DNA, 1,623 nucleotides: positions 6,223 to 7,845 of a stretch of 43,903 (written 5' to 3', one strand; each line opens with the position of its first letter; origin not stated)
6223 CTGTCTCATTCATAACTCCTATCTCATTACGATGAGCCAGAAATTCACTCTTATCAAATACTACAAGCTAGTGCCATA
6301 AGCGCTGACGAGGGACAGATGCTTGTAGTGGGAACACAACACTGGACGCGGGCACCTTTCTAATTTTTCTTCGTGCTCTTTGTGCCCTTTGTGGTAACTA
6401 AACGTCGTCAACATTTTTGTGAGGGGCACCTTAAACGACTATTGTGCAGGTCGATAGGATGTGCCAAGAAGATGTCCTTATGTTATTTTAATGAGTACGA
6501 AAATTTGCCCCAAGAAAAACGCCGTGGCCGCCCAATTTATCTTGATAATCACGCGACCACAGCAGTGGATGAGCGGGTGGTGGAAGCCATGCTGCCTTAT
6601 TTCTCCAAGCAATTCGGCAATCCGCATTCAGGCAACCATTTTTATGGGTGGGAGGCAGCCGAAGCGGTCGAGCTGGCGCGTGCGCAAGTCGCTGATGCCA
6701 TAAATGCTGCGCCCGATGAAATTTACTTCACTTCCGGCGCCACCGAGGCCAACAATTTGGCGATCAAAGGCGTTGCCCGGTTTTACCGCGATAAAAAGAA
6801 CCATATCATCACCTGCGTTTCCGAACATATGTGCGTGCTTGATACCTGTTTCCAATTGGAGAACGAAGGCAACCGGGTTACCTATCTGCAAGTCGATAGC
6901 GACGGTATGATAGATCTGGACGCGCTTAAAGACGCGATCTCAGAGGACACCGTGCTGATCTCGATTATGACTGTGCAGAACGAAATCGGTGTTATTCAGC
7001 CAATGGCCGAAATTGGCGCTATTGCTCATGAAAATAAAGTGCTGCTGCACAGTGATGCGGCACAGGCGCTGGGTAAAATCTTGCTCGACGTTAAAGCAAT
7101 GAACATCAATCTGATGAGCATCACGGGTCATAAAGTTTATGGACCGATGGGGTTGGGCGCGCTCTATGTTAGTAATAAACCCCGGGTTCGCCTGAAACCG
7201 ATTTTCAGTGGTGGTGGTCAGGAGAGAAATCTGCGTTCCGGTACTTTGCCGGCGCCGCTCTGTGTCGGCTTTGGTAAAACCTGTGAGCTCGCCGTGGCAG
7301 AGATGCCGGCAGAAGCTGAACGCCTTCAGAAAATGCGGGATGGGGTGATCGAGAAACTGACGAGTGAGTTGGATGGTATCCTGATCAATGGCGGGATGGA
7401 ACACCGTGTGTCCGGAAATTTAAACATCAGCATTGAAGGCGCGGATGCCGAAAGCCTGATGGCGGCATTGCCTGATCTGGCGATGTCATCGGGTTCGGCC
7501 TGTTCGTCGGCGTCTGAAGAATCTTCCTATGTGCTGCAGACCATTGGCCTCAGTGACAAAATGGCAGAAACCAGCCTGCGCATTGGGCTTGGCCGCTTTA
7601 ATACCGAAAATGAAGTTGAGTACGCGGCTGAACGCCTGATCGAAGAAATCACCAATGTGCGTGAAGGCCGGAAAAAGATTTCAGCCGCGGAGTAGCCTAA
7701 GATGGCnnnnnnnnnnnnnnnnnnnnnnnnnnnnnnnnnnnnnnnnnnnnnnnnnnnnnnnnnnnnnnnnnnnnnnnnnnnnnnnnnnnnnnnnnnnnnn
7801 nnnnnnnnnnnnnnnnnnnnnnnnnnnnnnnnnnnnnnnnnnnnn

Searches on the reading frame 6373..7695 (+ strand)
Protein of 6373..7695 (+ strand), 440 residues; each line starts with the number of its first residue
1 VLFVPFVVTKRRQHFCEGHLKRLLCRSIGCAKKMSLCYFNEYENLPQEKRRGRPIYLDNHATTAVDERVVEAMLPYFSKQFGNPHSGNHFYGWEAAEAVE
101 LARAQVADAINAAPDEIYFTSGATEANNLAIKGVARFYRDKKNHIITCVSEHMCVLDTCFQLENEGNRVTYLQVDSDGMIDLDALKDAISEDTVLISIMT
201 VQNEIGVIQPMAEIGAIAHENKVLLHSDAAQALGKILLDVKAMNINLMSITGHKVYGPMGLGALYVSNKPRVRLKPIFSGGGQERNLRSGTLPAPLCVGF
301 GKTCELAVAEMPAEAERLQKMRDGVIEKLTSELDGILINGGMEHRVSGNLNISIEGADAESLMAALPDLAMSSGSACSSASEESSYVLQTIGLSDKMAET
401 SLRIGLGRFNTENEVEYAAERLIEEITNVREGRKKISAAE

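Call 57: search_protein_families(library=pfam, proteins=[window:6373-7695:+], max_evalue=0.00001)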
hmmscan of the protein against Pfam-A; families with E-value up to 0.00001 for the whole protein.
window:6373-7695:+ (440 aa): 3 families
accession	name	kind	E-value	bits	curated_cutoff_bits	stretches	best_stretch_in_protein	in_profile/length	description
PF00266.25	Aminotran_5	-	1.7e-79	267.9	21.5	1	55-417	1-370/371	Aminotransferase class-V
PF01041.23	DegT_DnrJ_EryC1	-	2.1e-07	31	19.8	1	121-239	46-156/360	DegT/DnrJ/EryC1/StrS aminotransferase family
PF01212.27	Beta_elim_lyase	-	3.5e-06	27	27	1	114-231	48-171/288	Beta-eliminating lyase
